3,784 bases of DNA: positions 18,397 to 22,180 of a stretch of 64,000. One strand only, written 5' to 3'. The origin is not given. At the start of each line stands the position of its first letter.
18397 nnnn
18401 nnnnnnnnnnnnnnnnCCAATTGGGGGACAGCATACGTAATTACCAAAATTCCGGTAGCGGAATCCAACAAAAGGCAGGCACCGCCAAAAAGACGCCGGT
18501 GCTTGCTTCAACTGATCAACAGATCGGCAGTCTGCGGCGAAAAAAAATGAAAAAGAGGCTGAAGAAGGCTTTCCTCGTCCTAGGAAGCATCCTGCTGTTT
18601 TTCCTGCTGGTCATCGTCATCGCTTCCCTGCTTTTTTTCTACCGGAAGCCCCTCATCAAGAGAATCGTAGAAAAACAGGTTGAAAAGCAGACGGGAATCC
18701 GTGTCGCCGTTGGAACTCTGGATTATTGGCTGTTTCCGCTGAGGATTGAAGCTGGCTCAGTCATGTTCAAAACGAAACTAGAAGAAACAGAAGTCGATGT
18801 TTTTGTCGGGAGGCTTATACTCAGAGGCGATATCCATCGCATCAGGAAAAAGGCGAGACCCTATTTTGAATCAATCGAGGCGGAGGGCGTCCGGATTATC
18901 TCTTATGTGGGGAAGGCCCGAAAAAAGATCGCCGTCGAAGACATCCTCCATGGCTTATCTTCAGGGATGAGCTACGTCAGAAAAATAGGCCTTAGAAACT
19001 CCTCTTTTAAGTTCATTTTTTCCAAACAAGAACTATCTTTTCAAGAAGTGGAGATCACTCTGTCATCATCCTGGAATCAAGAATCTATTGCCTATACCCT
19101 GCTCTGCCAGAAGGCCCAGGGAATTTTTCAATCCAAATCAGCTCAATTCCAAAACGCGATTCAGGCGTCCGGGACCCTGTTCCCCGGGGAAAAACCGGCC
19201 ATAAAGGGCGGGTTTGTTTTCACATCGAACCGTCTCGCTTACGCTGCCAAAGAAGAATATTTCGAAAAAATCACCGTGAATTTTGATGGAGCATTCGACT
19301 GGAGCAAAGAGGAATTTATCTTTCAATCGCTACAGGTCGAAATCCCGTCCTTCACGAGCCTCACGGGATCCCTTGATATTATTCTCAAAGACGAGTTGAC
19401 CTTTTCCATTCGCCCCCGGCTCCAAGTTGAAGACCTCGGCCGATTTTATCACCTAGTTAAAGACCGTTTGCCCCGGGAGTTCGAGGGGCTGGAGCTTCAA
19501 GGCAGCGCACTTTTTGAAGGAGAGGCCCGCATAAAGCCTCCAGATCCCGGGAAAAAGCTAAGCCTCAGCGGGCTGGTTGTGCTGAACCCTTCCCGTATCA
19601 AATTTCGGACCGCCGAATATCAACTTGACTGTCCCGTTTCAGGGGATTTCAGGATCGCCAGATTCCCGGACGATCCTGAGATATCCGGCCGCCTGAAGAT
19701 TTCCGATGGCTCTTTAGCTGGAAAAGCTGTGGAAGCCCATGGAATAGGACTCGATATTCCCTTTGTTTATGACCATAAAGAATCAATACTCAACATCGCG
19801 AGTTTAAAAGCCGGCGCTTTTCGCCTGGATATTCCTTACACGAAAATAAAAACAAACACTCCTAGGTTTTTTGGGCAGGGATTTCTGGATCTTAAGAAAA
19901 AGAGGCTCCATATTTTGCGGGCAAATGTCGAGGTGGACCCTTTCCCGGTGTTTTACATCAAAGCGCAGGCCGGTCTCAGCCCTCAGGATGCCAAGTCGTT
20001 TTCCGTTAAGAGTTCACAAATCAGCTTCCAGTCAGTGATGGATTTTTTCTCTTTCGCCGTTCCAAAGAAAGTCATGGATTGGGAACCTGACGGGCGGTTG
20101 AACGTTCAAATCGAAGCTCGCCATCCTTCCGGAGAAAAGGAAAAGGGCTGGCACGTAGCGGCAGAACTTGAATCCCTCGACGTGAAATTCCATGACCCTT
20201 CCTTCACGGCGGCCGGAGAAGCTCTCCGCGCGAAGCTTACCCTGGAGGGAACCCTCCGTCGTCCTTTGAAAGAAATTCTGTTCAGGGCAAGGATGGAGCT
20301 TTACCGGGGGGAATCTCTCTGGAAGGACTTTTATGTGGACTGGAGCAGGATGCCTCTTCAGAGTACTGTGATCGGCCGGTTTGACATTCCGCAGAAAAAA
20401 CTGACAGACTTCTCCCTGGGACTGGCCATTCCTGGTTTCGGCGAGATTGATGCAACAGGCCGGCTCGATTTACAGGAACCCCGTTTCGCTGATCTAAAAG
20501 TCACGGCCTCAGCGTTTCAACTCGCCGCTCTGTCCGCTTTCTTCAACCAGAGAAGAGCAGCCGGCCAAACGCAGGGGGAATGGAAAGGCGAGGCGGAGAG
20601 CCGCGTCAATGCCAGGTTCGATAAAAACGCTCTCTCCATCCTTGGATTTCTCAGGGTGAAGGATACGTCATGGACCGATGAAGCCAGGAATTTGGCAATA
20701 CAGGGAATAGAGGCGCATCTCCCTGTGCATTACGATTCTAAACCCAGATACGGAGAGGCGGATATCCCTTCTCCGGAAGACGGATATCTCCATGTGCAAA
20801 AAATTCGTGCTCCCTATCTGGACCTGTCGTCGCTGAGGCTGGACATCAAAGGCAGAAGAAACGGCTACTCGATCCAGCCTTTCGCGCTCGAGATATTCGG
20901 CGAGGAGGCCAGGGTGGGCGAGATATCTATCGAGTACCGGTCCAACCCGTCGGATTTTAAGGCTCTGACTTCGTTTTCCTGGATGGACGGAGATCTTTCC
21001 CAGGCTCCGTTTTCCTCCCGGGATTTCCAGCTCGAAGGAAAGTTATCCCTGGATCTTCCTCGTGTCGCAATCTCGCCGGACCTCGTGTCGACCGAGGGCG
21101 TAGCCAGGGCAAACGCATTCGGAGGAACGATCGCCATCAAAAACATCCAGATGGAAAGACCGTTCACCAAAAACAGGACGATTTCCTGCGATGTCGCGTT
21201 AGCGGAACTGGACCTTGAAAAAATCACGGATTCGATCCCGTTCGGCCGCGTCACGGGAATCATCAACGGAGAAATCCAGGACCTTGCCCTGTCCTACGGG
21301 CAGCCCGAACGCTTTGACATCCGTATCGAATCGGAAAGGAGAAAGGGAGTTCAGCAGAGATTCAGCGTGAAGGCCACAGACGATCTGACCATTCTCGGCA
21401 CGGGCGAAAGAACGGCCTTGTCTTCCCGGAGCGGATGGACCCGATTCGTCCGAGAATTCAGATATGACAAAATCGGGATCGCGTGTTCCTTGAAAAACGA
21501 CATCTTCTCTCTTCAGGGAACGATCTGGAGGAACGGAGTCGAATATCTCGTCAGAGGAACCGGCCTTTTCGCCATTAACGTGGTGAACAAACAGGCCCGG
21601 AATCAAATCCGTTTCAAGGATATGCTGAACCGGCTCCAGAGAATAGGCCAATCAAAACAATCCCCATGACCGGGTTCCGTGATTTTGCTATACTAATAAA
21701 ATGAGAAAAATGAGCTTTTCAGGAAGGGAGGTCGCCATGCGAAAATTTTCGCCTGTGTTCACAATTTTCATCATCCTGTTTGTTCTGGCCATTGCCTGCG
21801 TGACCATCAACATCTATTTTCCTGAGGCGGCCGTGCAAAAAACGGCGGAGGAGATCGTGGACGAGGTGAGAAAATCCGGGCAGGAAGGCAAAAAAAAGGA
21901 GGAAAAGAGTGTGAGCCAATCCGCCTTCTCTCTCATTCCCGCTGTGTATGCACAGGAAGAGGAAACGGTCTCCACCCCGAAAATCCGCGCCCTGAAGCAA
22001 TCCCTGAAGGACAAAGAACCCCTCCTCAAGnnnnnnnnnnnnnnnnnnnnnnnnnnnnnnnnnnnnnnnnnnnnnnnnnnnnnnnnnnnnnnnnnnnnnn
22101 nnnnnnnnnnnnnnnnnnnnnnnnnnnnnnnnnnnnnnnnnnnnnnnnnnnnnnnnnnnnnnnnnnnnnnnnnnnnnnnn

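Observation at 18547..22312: AsmA-like ydbH module with a fused ynbE-ydbL gene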

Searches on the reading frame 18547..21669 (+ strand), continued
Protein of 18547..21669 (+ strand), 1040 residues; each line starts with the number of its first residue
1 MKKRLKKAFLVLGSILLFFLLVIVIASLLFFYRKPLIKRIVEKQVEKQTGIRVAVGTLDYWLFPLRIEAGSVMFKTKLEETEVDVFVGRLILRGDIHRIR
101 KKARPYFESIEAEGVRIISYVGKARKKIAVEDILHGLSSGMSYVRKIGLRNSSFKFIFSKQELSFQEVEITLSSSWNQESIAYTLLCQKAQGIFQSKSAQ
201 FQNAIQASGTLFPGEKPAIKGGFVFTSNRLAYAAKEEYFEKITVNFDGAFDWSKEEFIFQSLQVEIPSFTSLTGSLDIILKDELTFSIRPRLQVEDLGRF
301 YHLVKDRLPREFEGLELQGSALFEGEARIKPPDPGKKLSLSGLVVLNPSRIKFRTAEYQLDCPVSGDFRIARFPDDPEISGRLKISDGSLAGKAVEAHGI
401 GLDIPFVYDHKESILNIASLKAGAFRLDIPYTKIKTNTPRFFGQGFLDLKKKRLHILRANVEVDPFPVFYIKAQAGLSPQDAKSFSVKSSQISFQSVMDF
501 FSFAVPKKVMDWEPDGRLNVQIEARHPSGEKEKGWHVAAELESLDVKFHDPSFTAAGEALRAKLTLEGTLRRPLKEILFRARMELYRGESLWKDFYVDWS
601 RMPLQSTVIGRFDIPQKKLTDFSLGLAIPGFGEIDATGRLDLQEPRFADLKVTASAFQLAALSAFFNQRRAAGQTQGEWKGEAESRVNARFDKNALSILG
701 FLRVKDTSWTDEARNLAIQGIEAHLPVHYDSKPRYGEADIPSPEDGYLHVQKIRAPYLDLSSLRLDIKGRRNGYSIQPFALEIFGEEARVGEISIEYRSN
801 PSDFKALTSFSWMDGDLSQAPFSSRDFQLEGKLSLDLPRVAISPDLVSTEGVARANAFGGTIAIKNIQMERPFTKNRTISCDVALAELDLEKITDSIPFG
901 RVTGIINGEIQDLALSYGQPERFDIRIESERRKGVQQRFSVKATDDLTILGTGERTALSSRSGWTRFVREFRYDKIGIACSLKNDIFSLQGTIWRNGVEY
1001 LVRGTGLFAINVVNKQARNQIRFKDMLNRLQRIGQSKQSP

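Call 75: search_protein_families(library=pfam, alignment_id=A6, max_evalue=0.001)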
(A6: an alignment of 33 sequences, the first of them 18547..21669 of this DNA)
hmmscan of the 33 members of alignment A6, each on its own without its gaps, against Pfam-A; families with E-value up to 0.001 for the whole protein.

A. member 1, window:18547-21669:+ (1040 aa): 1 family
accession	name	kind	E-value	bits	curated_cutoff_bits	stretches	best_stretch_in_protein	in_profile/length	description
PF05359.17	DUF748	-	5.3e-12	45.1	50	2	3-138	12-137/1037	Domain of Unknown Function (DUF748)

B. families by the number of members that match (of 33 scanned): 4 families
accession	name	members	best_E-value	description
PF05359.17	DUF748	33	5.3e-13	Domain of Unknown Function (DUF748)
PF04357.19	TamB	8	4.3e-06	TamB, inner membrane protein subunit of TAM complex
PF13116.12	YhdP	6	4.1e-06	YhdP protein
PF05170.20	AsmA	1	5e-05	AsmA family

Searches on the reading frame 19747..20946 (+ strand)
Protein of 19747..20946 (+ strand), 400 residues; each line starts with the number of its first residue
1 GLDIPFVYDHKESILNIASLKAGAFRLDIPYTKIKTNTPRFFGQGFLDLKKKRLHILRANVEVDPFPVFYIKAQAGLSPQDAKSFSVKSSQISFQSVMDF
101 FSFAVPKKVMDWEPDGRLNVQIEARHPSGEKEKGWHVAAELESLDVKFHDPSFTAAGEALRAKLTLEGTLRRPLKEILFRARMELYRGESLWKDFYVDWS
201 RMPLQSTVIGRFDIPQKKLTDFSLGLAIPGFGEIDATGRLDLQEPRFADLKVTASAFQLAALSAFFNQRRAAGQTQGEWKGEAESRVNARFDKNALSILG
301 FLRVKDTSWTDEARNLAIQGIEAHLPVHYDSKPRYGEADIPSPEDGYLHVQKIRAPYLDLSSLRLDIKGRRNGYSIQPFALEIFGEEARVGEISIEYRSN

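Call 13: search_protein_families(library=pfam, proteins=[window:19747-20946:+], max_evalue=10)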
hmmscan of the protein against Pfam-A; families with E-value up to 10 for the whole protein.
window:19747-20946:+ (400 aa): 1 family
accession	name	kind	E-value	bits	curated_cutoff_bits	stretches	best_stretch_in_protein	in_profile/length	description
PF05359.17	DUF748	-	9.7e-06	24.3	50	1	210-316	490-596/1037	Domain of Unknown Function (DUF748)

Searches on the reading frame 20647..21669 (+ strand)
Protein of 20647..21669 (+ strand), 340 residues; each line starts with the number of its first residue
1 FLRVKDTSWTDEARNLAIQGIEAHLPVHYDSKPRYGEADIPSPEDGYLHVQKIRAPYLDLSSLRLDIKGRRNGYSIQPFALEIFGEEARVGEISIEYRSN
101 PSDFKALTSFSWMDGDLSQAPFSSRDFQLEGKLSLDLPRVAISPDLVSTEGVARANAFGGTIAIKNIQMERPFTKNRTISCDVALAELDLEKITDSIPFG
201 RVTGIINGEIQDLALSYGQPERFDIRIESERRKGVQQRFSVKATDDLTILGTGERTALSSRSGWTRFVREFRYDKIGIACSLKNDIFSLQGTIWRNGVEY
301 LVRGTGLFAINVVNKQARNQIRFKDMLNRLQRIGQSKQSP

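Call 13: search_protein_families(library=pfam, proteins=[window:20647-21669:+], max_evalue=10)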
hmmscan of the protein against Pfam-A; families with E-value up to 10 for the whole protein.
window:20647-21669:+ (340 aa): 1 family
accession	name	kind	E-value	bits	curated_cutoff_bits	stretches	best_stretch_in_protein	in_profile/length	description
PF13761.12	DUF4166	-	0.19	11.9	23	1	235-268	5-38/184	Domain of unknown function (DUF4166)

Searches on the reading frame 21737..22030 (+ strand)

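Call 13: search_protein_families(library=pfam, proteins=[window:21737-22030:+], max_evalue=10)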
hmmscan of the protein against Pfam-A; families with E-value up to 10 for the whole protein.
window:21737-22030:+ (98 aa): 6 families
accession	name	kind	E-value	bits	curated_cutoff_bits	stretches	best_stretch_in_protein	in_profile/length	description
PF14208.11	DUF4320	-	0.0026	18.3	25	1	11-79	2-71/119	Domain of unknown function (DUF4320)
PF16962.11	ABC_export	-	0.0075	15.3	29.7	1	9-60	254-307/531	Putative ABC exporter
PF14038.11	YqzE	-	0.095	13.2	27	1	43-69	22-48/54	YqzE-like protein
PF15807.10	MAP17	-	0.097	13.2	29.6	1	8-65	43-100/122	Membrane-associated protein 117 kDa, PDZK1-interacting protein 1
PF01956.21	EMC3_TMCO1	-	0.13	12.5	27.1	1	7-63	12-76/169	Integral membrane protein EMC3/TMCO1-like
PF23906.1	DUF7248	-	1.3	9.5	27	1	7-34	13-40/58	Family of unknown function (DUF7248)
